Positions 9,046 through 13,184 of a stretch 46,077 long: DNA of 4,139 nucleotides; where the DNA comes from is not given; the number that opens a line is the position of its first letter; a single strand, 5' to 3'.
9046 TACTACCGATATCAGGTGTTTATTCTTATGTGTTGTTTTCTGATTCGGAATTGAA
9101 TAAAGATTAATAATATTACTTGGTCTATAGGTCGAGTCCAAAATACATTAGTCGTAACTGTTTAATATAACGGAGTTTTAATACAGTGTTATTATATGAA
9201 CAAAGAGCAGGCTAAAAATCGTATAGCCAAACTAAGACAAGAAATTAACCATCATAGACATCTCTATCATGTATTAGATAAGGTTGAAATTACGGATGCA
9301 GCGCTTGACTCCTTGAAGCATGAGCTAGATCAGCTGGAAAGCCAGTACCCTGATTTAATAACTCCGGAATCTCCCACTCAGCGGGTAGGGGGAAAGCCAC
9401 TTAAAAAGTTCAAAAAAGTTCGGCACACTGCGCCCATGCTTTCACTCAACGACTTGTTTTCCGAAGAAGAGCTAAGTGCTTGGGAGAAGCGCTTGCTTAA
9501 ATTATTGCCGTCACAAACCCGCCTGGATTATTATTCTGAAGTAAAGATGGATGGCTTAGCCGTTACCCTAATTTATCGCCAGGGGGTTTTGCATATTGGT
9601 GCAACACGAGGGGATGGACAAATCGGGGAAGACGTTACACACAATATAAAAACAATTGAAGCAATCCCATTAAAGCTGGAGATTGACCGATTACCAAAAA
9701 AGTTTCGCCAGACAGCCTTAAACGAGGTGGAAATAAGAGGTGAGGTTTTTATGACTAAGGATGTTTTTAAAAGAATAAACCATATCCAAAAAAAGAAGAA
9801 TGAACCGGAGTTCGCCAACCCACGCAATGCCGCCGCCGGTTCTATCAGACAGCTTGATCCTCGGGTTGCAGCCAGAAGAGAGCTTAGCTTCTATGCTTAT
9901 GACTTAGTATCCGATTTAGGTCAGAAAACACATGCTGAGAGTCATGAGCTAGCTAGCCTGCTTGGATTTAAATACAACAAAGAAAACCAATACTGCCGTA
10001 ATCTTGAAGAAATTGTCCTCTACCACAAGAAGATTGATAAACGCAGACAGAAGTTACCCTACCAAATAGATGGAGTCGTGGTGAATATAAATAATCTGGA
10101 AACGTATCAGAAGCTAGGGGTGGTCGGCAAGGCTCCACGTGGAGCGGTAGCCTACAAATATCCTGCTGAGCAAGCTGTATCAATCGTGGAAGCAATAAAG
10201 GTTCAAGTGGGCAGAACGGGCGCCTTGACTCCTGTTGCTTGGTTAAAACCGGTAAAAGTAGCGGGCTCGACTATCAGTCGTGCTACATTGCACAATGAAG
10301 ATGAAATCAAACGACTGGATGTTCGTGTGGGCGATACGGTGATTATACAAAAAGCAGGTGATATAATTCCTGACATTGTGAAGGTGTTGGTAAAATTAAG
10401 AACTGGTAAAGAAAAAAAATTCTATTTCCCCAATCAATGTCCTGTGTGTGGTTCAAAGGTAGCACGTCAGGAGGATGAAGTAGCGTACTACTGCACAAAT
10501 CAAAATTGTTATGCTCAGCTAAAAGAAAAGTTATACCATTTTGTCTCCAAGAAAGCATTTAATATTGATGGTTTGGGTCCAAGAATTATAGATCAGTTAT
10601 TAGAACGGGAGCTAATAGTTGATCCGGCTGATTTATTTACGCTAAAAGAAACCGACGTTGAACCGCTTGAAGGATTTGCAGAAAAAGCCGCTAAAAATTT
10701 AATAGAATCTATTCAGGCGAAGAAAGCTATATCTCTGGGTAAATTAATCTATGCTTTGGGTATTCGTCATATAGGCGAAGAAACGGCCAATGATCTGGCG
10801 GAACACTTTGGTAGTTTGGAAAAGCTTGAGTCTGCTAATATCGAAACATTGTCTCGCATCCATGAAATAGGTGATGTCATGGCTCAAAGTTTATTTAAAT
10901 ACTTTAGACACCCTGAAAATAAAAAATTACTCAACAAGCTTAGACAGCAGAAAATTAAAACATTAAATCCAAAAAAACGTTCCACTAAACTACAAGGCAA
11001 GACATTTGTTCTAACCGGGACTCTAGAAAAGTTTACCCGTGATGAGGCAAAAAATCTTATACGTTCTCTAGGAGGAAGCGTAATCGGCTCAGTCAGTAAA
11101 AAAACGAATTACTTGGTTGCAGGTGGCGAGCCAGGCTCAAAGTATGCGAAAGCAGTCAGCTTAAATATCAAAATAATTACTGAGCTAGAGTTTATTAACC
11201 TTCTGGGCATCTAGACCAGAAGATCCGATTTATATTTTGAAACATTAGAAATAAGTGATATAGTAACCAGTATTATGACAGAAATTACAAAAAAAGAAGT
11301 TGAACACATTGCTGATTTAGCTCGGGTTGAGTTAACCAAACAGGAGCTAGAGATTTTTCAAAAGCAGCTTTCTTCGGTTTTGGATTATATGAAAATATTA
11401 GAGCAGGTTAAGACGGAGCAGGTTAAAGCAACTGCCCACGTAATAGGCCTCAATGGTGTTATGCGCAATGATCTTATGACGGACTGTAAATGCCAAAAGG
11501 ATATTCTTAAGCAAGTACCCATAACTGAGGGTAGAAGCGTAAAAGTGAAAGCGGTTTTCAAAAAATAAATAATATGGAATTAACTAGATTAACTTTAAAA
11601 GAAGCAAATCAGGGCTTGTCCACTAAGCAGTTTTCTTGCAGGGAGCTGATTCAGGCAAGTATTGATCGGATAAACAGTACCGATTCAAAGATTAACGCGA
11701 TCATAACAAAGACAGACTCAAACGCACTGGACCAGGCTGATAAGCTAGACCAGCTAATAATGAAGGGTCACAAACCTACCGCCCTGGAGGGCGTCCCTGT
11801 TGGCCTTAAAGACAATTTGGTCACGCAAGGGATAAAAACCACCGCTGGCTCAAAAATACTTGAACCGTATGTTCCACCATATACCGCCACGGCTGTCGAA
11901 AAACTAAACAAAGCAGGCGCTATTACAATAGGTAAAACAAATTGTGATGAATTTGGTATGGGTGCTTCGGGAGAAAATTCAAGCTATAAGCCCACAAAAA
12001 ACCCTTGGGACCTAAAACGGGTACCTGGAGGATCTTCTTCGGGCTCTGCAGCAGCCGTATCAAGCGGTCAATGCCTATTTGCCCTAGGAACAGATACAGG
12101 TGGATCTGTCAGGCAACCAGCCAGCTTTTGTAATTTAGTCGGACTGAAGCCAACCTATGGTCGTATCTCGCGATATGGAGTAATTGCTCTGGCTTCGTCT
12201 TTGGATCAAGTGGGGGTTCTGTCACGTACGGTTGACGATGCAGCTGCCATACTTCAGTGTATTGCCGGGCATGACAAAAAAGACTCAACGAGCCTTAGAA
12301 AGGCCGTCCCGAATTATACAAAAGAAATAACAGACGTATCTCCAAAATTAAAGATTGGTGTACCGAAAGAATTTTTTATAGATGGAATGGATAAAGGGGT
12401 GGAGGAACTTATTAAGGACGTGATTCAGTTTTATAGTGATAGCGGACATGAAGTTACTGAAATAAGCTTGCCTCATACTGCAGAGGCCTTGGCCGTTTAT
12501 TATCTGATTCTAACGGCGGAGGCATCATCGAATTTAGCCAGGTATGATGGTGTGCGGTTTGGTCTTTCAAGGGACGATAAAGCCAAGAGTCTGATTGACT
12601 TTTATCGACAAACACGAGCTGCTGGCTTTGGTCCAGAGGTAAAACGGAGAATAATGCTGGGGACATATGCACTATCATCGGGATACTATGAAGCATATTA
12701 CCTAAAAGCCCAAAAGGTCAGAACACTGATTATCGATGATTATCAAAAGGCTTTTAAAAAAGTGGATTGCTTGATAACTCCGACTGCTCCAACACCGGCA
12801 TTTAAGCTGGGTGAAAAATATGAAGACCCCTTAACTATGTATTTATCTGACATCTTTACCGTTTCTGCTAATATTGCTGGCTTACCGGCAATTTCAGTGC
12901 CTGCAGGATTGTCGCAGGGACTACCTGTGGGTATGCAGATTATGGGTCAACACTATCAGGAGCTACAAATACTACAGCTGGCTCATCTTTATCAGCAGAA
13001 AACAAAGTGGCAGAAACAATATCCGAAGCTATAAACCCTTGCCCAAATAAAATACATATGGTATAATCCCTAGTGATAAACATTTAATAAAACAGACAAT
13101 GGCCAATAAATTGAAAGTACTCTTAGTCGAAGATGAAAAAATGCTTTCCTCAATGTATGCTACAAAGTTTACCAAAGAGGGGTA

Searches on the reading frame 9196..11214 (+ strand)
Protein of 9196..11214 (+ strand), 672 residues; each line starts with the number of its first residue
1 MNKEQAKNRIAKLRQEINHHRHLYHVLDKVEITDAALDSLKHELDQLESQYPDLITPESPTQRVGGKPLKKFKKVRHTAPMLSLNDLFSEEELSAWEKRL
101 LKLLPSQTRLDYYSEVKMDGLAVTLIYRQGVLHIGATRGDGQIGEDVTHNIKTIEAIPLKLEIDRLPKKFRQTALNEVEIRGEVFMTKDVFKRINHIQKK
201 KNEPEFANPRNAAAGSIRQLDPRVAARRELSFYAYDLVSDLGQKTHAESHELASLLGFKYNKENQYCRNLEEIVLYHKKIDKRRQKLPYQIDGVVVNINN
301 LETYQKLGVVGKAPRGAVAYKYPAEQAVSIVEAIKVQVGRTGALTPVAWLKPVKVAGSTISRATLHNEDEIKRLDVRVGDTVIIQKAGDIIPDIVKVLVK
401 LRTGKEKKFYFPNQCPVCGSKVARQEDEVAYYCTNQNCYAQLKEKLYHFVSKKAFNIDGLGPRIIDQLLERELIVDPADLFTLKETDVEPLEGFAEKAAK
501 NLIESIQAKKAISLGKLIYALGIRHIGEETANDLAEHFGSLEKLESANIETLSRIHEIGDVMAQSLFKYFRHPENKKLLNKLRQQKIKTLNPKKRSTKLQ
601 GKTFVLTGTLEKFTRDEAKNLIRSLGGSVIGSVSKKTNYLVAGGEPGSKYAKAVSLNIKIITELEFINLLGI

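Call 9: search_protein_families(library=ncbifam, proteins=[window:9196-11214:+], max_evalue=0.01)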
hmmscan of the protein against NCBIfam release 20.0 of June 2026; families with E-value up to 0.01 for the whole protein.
window:9196-11214:+ (672 aa): 10 families
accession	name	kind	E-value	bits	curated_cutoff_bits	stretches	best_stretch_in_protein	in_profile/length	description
NF005932.1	PRK07956.1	equivalog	5.4e-257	854.6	369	1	9-670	2-664/664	NAD-dependent DNA ligase LigA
TIGR00575.1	dnlj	equivalog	4.8e-244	811.6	444.45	1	13-665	1-651/652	NAD-dependent DNA ligase LigA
NF010931.0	PRK14351.1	equivalog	4.1e-182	607.3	1051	1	2-670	28-682/692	NAD-dependent DNA ligase LigA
NF010930.0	PRK14350.1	equivalog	1.8e-118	396.7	652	1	5-664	4-659/669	NAD-dependent DNA ligase LigA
NF005987.0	PRK08097.1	equivalog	2.4e-61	207.9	498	1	2-590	26-560/562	NAD-dependent DNA ligase LigB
NF004844.0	PRK06195.1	equivalog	4.9e-12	45.9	373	1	542-645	162-267/309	DNA polymerase III subunit epsilon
NF047932.1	antiphage_GapS2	exception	8.5e-07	29.4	330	1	593-662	116-188/189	anti-phage protein GapS2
NF010337.0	PRK13766.1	equivalog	9.6e-05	20.7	610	1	522-568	727-773/781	Hef nuclease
NF001824.0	PRK00558.1-5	equivalog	0.0001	20.8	451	1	523-572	597-646/652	excinuclease ABC subunit UvrC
NF010009.0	PRK13482.1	equivalog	0.0035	16.5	201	1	523-580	297-354/357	DNA integrity scanning diadenylate cyclase DisA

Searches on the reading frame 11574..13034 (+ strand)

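Call 9: search_protein_families(library=ncbifam, proteins=[window:11574-13034:+], max_evalue=0.01)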
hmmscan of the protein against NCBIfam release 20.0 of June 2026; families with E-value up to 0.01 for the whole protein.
window:11574-13034:+ (486 aa): 26 families (the best 25 are shown)
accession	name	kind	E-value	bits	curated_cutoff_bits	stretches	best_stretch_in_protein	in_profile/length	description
TIGR00132.1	gatA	equivalog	5.8e-190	632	481.1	1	14-478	4-465/466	Asp-tRNA(Asn)/Glu-tRNA(Gln) amidotransferase subunit GatA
NF005565.0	PRK07235.1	subfamily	2.9e-97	326.4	545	1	59-481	76-505/506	amidase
NF005688.0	PRK07488.1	equivalog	8.2e-92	308.6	532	1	2-472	7-461/474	indoleacetamide hydrolase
NF005517.0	PRK07139.1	equivalog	1.5e-89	300.7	546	1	69-475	35-431/439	amidase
NF006631.0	PRK09201.1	equivalog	1.7e-89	300.7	461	1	3-476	4-454/466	AtzE family amidohydrolase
TIGR02715.1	amido_AtzE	subfamily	4.4e-85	286.3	425.75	1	10-475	4-446/452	AtzE family amidohydrolase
NF004815.0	PRK06169.1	equivalog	2.9e-80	270.1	506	1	2-484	6-466/471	amidase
NF005450.0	PRK07042.1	equivalog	8.2e-78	261.9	458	2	2-302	3-299/464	amidase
NF005686.0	PRK07486.1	subfamily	7.3e-77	259.1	465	1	3-483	11-479/486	amidase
NF006006.0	PRK08137.1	equivalog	4.9e-76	256.6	534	1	7-482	35-516/529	amidase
NF006043.0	PRK08186.1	subfamily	5.2e-76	256.3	487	1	4-482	5-453/600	allophanate hydrolase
NF005687.0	PRK07487.1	subfamily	6.8e-75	252.6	428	1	2-473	4-452/468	amidase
NF004816.0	PRK06170.1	equivalog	7.9e-74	249.1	503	1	6-478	12-483/493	amidase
TIGR02713.1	allophanate_hyd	equivalog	1.9e-73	247.9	511.05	1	47-481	9-417/563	allophanate hydrolase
NF004717.0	PRK06061.1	equivalog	5.2e-67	226.6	498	2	6-296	17-307/483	amidase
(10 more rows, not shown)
